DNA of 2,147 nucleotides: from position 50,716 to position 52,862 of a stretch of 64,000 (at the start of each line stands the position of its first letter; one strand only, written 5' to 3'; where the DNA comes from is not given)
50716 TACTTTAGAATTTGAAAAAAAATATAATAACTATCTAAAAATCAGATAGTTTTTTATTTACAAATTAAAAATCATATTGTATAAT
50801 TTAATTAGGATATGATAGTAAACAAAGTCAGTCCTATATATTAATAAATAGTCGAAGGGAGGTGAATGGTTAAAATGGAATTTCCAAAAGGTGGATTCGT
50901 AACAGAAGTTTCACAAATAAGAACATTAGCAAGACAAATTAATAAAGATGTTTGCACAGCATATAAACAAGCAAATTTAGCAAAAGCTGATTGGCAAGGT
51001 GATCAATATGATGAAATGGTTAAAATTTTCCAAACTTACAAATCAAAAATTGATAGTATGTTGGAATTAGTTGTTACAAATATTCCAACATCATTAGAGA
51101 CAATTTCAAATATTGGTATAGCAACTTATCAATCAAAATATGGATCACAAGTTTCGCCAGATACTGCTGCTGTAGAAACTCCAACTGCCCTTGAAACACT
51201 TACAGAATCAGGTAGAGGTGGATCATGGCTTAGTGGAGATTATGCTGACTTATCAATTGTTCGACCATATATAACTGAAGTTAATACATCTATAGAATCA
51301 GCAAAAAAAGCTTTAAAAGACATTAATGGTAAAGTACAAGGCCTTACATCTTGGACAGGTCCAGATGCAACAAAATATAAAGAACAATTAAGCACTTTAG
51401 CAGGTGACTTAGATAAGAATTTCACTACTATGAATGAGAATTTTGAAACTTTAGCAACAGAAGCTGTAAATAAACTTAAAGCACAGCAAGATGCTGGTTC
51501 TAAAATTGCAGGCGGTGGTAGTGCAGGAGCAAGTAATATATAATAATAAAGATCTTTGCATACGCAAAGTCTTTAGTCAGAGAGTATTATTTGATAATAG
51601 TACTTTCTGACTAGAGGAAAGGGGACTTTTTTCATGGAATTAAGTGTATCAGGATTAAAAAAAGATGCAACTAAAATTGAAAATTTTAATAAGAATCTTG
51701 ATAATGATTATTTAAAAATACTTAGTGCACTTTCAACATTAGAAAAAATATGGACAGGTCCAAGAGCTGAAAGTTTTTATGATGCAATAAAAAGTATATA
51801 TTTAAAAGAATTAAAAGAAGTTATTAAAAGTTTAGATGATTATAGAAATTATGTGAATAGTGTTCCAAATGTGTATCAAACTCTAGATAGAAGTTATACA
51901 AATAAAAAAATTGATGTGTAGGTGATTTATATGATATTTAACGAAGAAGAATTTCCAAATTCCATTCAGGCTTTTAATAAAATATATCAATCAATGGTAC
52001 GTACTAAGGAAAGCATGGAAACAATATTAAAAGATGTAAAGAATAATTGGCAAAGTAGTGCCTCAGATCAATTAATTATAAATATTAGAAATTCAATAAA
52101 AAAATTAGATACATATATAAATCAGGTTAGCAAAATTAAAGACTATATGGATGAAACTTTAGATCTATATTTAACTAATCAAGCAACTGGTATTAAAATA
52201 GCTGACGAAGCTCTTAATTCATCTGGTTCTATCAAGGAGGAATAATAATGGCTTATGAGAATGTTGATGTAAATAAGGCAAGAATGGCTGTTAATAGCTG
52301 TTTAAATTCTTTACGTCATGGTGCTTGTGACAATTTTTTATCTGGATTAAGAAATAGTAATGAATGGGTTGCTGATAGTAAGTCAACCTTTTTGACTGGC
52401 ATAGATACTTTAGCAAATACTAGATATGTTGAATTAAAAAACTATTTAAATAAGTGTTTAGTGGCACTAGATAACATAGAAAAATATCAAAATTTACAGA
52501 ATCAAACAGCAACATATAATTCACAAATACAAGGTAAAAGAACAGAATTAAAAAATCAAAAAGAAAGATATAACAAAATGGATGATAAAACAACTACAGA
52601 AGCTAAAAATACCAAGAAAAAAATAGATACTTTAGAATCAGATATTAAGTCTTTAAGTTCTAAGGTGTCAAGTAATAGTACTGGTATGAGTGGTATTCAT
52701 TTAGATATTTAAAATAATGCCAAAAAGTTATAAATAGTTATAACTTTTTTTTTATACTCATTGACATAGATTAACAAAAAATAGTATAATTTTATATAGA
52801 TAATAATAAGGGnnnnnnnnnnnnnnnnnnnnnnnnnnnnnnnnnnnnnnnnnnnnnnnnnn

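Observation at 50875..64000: Type VIIb secretion locus with four WXG100-type genes, YukD and EssC but no EssB/EsaA/EssA between them, then a giant substrate gene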

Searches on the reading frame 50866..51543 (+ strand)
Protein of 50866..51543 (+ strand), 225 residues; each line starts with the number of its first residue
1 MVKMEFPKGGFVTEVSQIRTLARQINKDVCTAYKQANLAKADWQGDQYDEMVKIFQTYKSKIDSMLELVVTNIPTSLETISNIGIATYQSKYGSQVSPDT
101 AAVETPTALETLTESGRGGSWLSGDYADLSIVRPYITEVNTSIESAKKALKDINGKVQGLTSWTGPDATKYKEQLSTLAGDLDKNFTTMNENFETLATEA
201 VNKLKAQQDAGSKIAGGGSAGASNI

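Call 5: search_protein_families(library=pfam, proteins=[window:50866-51543:+], max_evalue=1)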
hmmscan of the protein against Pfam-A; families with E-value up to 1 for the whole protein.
window:50866-51543:+ (225 aa): 11 families
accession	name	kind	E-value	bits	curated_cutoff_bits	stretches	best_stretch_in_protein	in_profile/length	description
PF06013.18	WXG100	-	0.0012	19.5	27.3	0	16-67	14-65/86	Proteins of 100 residues with WXG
PF14523.12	Syntaxin_2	-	0.007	16.8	26.5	1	138-208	38-105/134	Syntaxin-like protein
PF21856.2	EspB_PPE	-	0.02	15.5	27.7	0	143-211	27-91/152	ESX-1 secretion-associated protein EspB, PPE domain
PF21773.2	ODAD1_CC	-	0.05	13.1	27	0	135-199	192-255/287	ODAD1 central coiled coil region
PF06705.16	SF-assemblin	-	0.077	12.8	30.6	1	138-209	82-150/247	SF-assemblin/beta giardin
PF09090.17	MIF4G_like_2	-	0.078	12.9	22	1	131-211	155-234/263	MIF4G like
PF12889.12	DUF3829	-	0.11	12.5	26.8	1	144-214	169-239/285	Protein of unknown function (DUF3829)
PF06103.16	DUF948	-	0.17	12.5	37.2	1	132-164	42-74/89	Bacterial protein of unknown function (DUF948)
PF01765.24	RRF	-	0.35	11.1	29.7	1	17-67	108-157/164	Ribosome recycling factor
PF09403.15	FadA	-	0.36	11.7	28.5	0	33-65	48-81/99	Adhesion protein FadA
PF05531.17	NPV_P10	-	0.52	11.3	29.8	0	133-162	34-63/75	Nucleopolyhedrovirus P10 protein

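Call 6: search_protein_families(library=ncbifam, proteins=[window:50866-51543:+], max_evalue=1)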
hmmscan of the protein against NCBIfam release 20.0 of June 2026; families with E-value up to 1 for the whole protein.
window:50866-51543:+ (225 aa): 5 families
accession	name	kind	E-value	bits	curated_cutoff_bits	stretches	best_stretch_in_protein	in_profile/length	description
TIGR03930.1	WXG100_ESAT6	subfamily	6e-05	23.2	44.85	2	136-201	13-75/90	WXG100 family type VII secretion target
TIGR04119.1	CXXX_matur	equivalog_domain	0.00017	21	150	1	130-213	5-89/210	CXXX repeat peptide maturase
NF035934.1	ESAT6_2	subfamily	0.00028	21.1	100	1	15-69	14-68/96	pore-forming ESAT-6 family protein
NF047773.1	phas_rel_Lepto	domain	0.062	13.1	35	0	170-211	17-58/68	phasin-related domain-containing protein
NF005000.0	PRK06389.1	equivalog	0.089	11.9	388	1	51-101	155-204/434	argininosuccinate lyase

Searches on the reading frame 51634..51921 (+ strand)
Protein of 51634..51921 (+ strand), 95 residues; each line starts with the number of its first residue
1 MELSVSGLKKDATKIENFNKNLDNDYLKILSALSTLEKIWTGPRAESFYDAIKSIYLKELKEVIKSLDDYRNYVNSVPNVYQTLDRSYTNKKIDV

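Call 5: search_protein_families(library=pfam, proteins=[window:51634-51921:+], max_evalue=1)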
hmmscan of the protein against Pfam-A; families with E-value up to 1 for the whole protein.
window:51634-51921:+ (95 aa): 2 families
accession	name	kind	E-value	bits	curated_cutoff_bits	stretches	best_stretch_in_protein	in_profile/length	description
PF06013.18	WXG100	-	0.0023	18.6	27.3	1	4-85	5-85/86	Proteins of 100 residues with WXG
PF11647.13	MLD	-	0.11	13.1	35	1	4-50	4-41/81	Membrane Localization Domain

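Call 6: search_protein_families(library=ncbifam, proteins=[window:51634-51921:+], max_evalue=1)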
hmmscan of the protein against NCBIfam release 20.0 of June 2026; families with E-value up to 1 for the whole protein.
window:51634-51921:+ (95 aa): 2 families
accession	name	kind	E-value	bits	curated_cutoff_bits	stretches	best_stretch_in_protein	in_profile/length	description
NF035934.1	ESAT6_2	subfamily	1.6e-05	25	100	1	2-89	4-90/96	pore-forming ESAT-6 family protein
TIGR03930.1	WXG100_ESAT6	subfamily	0.00054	20.1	44.85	1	5-89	6-89/90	WXG100 family type VII secretion target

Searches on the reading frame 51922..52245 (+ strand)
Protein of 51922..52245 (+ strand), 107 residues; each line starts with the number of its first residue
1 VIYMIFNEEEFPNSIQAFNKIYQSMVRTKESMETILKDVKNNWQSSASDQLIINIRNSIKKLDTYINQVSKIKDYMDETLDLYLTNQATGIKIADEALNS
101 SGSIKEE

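Call 5: search_protein_families(library=pfam, proteins=[window:51922-52245:+], max_evalue=1)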
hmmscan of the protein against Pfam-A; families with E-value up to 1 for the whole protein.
window:51922-52245:+ (107 aa): 3 families
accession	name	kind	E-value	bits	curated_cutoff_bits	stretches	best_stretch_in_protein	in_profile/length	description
PF10748.14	HofP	-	0.075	13.2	24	1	21-54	37-70/132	DNA utilization proteins HofP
PF23268.1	RIN1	-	0.1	13.4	27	0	44-80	34-70/95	RIN1-like domain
PF00929.31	RNase_T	-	0.11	13.4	24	1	8-41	46-79/164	Exonuclease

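Call 6: search_protein_families(library=ncbifam, proteins=[window:51922-52245:+], max_evalue=1)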
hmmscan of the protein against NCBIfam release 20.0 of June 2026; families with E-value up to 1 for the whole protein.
window:51922-52245:+ (107 aa): 4 families
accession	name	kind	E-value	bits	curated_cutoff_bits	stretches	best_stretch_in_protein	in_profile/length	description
NF035934.1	ESAT6_2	subfamily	1.6e-05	25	100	1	17-89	16-88/96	pore-forming ESAT-6 family protein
NF047941.1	TatB_Rickett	equivalog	0.0053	16.9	75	1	4-45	18-59/84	Sec-independent protein translocase subunit TatB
TIGR03930.1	WXG100_ESAT6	subfamily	0.043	14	44.85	1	9-78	7-76/90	WXG100 family type VII secretion target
NF007709.0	PRK10404.1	equivalog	0.065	13.8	139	1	23-68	34-78/101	stress response protein ElaB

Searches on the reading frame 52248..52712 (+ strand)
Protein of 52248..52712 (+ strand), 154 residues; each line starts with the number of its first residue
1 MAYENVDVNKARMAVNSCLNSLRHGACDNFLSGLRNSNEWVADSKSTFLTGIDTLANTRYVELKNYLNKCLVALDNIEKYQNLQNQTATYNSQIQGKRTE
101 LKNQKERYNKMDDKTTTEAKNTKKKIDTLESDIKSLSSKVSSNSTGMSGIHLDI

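Call 5: search_protein_families(library=pfam, proteins=[window:52248-52712:+], max_evalue=1)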
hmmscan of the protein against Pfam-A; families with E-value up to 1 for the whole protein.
window:52248-52712:+ (154 aa): 27 families (the best 25 are shown)
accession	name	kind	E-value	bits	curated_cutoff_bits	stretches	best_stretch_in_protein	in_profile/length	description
PF04740.18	LXG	-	0.00053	20.4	26.5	1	75-145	130-198/202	LXG domain of WXG superfamily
PF03245.18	Phage_lysis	-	0.0018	18.9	25.4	1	80-139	2-64/126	Bacteriophage Rz lysis protein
PF21773.2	ODAD1_CC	-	0.0024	17.5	27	1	78-146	212-280/287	ODAD1 central coiled coil region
PF03938.19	OmpH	-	0.0025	18.5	32.4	1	81-138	22-79/141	Outer membrane protein (OmpH-like)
PF24487.1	NDC80_loop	-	0.0038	17.4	27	1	79-140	102-163/233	Kinetochore protein NDC80 loop region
PF08657.15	DASH_Spc34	-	0.0053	16.9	26.7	1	78-140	217-277/280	DASH complex subunit Spc34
PF08702.15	Fib_alpha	-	0.0068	17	29.9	1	62-151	32-122/143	Fibrinogen alpha/beta chain family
PF13870.11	CCDC113_CCDC96_CC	-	0.011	15.9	31.6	1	77-110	41-74/177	CCDC113/CCDC96, coiled-coil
PF25450.1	Rab11-FIP3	-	0.016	15.9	31.9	1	97-141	34-78/125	Rab11-FIP3-like domain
PF03961.19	FapA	-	0.017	15.1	31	1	51-152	148-247/272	Flagellar Assembly Protein A beta solenoid domain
PF04871.18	Uso1_p115_C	-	0.021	15.5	28.4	1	79-142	2-64/121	Uso1 / p115 like vesicle tethering protein, C terminal region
PF08647.16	BRE1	-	0.025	15.1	27.9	1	81-144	9-72/95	BRE1 E3 ubiquitin ligase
PF11304.13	DUF3106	-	0.029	15.3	24.3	1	79-134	26-81/104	Protein of unknown function (DUF3106)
PF14362.11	DUF4407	-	0.038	13.7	31.3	1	78-139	134-206/297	Domain of unknown function (DUF4407)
PF16326.10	ABC_tran_CTD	-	0.042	14.5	32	1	112-144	3-35/69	ABC transporter C-terminal domain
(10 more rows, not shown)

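Call 6: search_protein_families(library=ncbifam, proteins=[window:52248-52712:+], max_evalue=1)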
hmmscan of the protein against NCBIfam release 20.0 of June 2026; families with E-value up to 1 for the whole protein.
window:52248-52712:+ (154 aa): 16 families
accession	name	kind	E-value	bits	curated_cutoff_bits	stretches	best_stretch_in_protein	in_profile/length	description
NF041751.2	sbcc_Staph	equivalog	2.3e-05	22.6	920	1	59-143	367-450/1007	exonuclease subunit SbcC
NF045487.1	ASRP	equivalog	0.00011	20.9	300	1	79-142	370-433/593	archaea-specific SMC-related protein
TIGR02168.1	SMC_prok_B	equivalog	0.00041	18.2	567.35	1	76-146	736-806/1181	chromosome segregation protein SMC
NF002569.0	PRK02201.1-4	equivalog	0.00046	19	882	1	60-143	348-426/715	membrane protein insertase YidC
NF049873.2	cytotoxin_MakE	exception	0.0021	17.1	360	1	47-143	88-182/352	alpha-pore-forming cytotoxin subunit MakE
TIGR01843.1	type_I_hlyD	subfamily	0.0039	16.2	208.65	1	58-141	88-174/422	HlyD family type I secretion periplasmic adaptor subunit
TIGR01760.1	tape_meas_TP901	equivalog_domain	0.0049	15.9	28.8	1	91-143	252-304/349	phage tail tape measure protein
NF041034.1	Rad50_Sulf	equivalog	0.006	14.5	1000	1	69-141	563-635/872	DNA double-strand break repair ATPase Rad50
NF046104.1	PptglHdxlasePcsB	equivalog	0.017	14.3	450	1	56-140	20-104/400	peptidoglycan hydrolase PcsB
NF008438.0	PRK11281.1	equivalog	0.017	12.8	991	1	43-142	36-139/1113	mechanosensitive channel MscK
TIGR02971.1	heterocyst_DevB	subfamily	0.027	13.9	129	1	71-137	114-180/327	ABC exporter membrane fusion protein, DevB family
NF011925.1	PRK15396.1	subfamily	0.029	14.6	108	1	123-154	24-55/78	major outer membrane lipoprotein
NF052612.1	sll0565_fam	equivalog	0.052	13.9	50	1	78-135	19-73/106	sll0565 family protein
TIGR04211.1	SH3_and_anchor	equivalog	0.069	12.7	65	1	65-140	73-148/198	TIGR04211 family SH3 domain-containing protein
NF008644.1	PRK11637.1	equivalog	0.079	11.9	270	1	78-141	4-70/385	murein hydrolase activator EnvC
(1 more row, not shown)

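Call 99: search_solved_structures(query=A8, max_evalue=1)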
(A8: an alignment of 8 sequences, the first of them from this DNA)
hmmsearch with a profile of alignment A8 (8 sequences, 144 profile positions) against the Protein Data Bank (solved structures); distinct sequences matched with E-value up to 1: 14.
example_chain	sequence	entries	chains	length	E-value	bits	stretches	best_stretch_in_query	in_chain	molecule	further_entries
2ymb_A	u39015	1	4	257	0.11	16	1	62-100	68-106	MIT DOMAIN-CONTAINING PROTEIN 1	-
2gts_A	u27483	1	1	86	0.11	15.9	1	20-66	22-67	hypothetical protein HP0062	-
3fx7_A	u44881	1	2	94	0.13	15.7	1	20-66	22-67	Putative uncharacterized protein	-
3jsl_A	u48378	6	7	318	0.17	15.4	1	10-84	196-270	DNA ligase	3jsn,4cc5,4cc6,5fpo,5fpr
3sjb_C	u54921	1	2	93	0.18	15.3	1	84-140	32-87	Golgi to ER traffic protein 1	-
8qox_B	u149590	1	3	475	0.19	15.2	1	49-141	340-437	Conserved membrane protein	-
3b2e_E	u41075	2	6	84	0.21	15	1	84-137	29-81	Golgi to ER traffic protein 1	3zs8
6nr8_2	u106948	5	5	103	0.24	14.9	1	76-141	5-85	Prefoldin subunit 2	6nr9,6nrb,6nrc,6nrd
2e7s_A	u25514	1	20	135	0.46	13.9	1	61-133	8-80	Rab guanine nucleotide exchange factor SEC2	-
5amo_A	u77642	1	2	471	0.46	13.9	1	54-126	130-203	NOELIN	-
4c9y_A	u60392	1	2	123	0.59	13.6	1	59-128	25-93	SPINDLE AND KINETOCHORE-ASSOCIATED PROTEIN 1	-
4ca0_A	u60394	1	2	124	0.61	13.5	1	59-128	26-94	SPINDLE AND KINETOCHORE-ASSOCIATED PROTEIN 1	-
4bkx_A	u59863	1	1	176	0.79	13.2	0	34-81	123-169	METASTASIS-ASSOCIATED PROTEIN MTA1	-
4lin_A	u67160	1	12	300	0.9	13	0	86-139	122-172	Tail needle protein gp26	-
